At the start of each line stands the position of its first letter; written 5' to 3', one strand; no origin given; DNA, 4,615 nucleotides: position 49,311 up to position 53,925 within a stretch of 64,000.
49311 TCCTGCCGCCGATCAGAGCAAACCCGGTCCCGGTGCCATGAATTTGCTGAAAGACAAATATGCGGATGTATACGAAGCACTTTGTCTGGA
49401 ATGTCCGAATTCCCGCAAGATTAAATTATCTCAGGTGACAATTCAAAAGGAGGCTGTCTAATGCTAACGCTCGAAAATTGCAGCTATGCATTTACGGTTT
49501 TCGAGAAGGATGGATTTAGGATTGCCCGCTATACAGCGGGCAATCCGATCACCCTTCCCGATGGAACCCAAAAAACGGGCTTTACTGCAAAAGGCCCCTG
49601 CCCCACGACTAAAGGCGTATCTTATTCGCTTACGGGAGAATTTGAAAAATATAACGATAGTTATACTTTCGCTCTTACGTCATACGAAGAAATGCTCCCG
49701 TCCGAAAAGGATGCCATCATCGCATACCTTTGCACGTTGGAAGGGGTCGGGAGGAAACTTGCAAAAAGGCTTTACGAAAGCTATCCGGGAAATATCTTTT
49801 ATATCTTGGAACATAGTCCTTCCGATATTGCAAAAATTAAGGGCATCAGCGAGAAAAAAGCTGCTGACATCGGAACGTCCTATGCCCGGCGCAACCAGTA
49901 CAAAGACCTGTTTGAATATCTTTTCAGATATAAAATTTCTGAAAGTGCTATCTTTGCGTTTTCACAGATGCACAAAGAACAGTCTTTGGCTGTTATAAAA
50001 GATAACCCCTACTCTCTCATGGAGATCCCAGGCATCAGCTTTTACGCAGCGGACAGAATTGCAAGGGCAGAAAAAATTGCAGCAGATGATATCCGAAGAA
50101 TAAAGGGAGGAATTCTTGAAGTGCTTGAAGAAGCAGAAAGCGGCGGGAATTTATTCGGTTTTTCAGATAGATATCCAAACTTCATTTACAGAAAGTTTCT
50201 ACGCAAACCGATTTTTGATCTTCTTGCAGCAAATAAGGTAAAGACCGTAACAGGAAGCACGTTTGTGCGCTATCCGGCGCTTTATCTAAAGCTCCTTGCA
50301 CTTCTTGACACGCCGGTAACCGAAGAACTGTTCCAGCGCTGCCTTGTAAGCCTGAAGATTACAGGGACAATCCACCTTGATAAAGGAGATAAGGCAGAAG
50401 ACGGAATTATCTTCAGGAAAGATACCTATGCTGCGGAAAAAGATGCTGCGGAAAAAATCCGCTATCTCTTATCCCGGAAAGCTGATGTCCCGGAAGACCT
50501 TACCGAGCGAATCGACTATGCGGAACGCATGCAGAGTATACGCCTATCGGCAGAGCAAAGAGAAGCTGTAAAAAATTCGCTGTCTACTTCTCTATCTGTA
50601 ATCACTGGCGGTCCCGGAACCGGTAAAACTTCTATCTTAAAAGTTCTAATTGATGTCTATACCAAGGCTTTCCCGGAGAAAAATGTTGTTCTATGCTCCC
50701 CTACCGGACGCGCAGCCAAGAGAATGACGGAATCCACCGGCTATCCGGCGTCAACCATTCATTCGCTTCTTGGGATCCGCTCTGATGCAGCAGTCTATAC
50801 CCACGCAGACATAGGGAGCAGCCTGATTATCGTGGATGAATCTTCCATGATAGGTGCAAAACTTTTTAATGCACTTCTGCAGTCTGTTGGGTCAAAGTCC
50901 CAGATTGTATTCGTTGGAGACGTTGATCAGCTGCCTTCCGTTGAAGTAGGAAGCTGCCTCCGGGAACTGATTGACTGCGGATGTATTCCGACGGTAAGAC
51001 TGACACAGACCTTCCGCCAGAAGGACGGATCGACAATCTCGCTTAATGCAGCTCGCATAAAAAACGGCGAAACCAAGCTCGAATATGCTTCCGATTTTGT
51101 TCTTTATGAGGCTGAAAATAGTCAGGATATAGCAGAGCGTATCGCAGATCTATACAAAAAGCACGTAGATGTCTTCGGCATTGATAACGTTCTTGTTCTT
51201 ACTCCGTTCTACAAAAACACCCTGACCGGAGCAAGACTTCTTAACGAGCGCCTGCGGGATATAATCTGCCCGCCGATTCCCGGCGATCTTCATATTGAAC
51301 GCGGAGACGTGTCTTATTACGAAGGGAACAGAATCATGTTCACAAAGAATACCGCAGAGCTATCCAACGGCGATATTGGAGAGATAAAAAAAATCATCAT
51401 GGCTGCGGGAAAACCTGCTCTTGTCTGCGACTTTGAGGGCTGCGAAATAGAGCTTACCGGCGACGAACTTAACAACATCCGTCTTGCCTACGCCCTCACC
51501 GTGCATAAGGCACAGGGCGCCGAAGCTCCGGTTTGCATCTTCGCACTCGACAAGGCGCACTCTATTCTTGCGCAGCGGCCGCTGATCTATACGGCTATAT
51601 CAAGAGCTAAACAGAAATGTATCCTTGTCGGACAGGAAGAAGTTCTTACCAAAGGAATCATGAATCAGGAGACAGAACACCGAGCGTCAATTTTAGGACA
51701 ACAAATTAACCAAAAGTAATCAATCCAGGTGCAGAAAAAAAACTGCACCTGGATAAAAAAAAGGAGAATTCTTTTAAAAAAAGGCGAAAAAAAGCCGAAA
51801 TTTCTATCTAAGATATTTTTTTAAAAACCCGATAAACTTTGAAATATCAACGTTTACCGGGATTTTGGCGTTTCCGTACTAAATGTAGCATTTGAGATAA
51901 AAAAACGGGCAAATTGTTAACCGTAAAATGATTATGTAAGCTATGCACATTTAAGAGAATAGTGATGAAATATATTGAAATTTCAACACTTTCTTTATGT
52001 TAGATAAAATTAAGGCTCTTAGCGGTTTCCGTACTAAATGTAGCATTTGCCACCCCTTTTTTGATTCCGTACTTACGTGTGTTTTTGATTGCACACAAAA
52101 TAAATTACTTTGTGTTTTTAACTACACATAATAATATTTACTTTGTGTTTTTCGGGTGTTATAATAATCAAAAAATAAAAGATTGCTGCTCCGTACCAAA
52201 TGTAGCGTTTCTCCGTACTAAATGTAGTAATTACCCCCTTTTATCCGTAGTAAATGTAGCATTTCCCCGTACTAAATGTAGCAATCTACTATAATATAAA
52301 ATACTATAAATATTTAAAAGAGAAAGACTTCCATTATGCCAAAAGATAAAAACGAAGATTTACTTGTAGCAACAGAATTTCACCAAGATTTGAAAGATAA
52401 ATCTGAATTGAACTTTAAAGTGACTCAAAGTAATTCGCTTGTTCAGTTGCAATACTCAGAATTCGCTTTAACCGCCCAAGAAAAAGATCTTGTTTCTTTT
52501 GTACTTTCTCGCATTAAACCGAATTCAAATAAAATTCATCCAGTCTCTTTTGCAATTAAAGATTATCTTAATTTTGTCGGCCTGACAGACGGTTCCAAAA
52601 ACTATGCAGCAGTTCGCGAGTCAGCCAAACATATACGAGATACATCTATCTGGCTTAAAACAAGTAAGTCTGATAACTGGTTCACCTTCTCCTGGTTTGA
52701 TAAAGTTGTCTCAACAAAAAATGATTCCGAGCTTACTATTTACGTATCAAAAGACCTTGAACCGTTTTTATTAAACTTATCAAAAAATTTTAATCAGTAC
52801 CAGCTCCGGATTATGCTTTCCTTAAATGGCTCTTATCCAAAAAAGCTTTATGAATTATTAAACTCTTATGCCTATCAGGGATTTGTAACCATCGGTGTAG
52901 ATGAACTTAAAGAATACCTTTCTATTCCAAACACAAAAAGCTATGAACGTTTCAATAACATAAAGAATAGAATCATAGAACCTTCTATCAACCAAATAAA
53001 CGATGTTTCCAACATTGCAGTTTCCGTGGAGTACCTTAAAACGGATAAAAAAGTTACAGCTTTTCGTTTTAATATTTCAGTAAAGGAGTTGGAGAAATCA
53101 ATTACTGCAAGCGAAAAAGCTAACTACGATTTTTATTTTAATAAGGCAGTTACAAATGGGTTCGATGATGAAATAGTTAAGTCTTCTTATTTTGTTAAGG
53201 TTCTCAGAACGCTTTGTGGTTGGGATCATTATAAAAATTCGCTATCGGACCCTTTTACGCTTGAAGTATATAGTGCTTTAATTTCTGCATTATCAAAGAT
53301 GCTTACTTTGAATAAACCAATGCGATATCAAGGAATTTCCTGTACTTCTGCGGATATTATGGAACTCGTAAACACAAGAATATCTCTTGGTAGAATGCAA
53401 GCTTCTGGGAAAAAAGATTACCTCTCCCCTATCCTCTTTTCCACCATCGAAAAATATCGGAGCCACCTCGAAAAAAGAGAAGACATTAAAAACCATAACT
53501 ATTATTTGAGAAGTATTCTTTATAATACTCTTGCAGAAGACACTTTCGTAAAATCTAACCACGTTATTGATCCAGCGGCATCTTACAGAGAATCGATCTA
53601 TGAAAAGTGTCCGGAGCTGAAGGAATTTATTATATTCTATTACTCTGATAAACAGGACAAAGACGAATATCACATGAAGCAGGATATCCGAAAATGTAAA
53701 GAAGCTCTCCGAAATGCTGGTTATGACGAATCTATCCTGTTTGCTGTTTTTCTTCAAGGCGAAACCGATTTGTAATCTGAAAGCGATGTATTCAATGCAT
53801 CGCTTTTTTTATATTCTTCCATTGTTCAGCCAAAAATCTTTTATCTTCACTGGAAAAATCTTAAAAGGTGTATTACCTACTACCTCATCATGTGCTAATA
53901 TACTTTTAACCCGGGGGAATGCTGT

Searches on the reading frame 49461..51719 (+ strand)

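Call 12: search_protein_families(library=pfam, proteins=[window:49461-51719:+], max_evalue=0.001)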
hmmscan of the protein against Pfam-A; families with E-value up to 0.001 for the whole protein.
window:49461-51719:+ (752 aa): 14 families
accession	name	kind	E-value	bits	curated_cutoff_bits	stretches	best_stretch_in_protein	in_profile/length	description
PF13604.12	AAA_30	-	7.3e-41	140.4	27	1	362-539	2-174/191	AAA domain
PF13245.12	AAA_19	-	1.8e-37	128.9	25.1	1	366-494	1-132/134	AAA domain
PF14490.11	HHH_RecD2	-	1.4e-21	76.6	27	1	145-231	3-91/92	ATP-dependent RecD2 DNA helicase HHH domain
PF13538.12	UvrD_C_2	-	1.7e-12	47.4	27.4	1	675-723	1-52/52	UvrD-like helicase C-terminal domain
PF01443.25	Viral_helicase1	-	1.5e-11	45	21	1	669-723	178-227/228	Viral superfamily 1 RNA helicase core domain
PF13086.12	AAA_11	-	5.9e-10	39.8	27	1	362-419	2-65/257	AAA domain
PF18335.7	SH3_13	-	2.6e-09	37.2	41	1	594-648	1-55/65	ATP-dependent RecD-like DNA helicase SH3 domain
PF14520.12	HHH_5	-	1.7e-08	35.3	27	1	89-137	3-51/57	Helix-hairpin-helix domain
PF00633.29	HHH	-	4.8e-07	29.7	24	0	117-137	7-27/30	Helix-hairpin-helix motif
PF00580.27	UvrD-helicase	-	2.5e-05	24.6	23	1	362-425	1-64/271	UvrD/REP helicase N-terminal domain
PF02562.22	PhoH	-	5.3e-05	23.2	27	0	453-492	120-159/205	PhoH-like protein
PF05970.20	PIF1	-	0.00012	22.2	25.9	1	368-495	8-156/223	PIF1-like helicase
PF13521.12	AAA_28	-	0.00073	20.2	27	0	380-441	3-65/164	AAA domain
PF13401.12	AAA_22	-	0.00076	20.2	27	0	377-486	6-122/130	AAA domain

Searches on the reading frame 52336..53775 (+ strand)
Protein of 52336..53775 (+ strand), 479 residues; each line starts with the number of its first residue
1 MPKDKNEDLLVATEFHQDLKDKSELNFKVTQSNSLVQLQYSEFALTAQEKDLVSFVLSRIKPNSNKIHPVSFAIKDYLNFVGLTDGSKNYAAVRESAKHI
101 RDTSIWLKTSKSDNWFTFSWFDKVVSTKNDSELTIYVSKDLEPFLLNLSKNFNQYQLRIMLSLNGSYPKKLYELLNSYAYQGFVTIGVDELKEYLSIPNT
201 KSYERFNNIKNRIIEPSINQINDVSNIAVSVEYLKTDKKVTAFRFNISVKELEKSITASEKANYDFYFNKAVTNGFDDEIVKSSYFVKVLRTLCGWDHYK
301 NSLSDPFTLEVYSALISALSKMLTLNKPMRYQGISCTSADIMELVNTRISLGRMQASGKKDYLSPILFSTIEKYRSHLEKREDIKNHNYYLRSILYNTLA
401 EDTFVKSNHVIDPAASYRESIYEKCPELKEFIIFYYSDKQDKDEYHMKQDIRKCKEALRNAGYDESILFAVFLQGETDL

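Call 12: search_protein_families(library=pfam, proteins=[window:52336-53775:+], max_evalue=0.001)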
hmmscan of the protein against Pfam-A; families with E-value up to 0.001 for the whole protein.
window:52336-53775:+ (479 aa): 2 families
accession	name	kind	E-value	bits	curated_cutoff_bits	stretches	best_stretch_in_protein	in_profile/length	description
PF01051.27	Rep3_N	-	6.7e-28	98.3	22.4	1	28-175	1-140/141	Initiator Replication protein, WH1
PF21205.3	Rep3_C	-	1.9e-15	57.3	21.1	1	188-247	2-59/59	Initiator Rep protein, WH2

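Call 91: search_dna_similar(query=window:52336-53775:+, collection=plasmids, mode=protein, max_rows=12)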
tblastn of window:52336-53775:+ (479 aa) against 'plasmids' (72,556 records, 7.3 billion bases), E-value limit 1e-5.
The search stops at 5000 records and this limit was reached: more records match than are counted here, and every count below describes the 5000 best-scoring records only.
Records with a match: at least 5000; places in all: 5265; records where one place covers at least 80% of the query: 0.
Best place of each record, by identity: <60% 5000.
By first word of the organism name: Escherichia 1866; Acinetobacter 973; Klebsiella 648; Salmonella 154; Enterobacter 123; Pseudomonas 79; Bacillus 74; Clostridium 73; Psychrobacter 62; Neisseria 49; and 139 more.
By predicted mobility (MOB-suite, as given by PLSDB): non-mobilizable 1692; mobilizable 1667; conjugative 1641.
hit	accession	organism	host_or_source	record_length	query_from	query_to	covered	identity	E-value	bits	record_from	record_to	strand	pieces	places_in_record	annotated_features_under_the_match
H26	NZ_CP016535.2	Planococcus antarcticus DSM 14505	whole organism,cyanobacterial mat ...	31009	19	370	73%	25.8%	2e-21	105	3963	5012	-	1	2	replication initiation protein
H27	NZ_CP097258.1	Bacillus thuringiensis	pure culture,surface soil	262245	3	359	75%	24.9%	2e-16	90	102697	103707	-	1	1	replication initiation protein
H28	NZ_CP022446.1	Bacillus cereus C1L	whole organism,rhizosphere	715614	3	350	73%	25.4%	3e-16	89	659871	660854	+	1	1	replication initiation protein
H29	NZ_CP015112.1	Acinetobacter sp. TGL-Y2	soil,frozen soil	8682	29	323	62%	29.6%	3e-18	96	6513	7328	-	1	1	repM: replication initiation protein RepM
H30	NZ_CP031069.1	Bacillus sp. JAS24-2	cell culture,soil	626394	3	331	69%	25.7%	1e-17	94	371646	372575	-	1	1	replication initiation protein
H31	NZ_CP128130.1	Bacillus mycoides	bacterial isolate,field soil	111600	3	331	69%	25.4%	6e-16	89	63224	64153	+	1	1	replication initiation protein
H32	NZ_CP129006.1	Bacillus cereus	cattle,Isolated from the spleen of ...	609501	3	331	69%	25.4%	2e-17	94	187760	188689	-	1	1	replication initiation protein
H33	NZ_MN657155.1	Sporosarcina sp.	-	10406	26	360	70%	24.9%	7e-22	106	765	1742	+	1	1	replication initiation protein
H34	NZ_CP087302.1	Acinetobacter baumannii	Homo sapiens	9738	28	306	58%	29.8%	9e-18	94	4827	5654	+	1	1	repM: replication initiation protein RepM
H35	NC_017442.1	Erwinia sp. Ejp617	-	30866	24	365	71%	24.2%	3e-8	64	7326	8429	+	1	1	replication initiation protein | hypothetical protein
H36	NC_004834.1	Erwinia sp. Ejp 556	Pyrus pyrifolia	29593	24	365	71%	24.2%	3e-8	64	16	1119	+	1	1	replication initiation protein | hypothetical protein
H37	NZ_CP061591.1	Acinetobacter seifertii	Homo sapiens,blood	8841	29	280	53%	32.3%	7e-19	97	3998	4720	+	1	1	repM: replication initiation protein RepM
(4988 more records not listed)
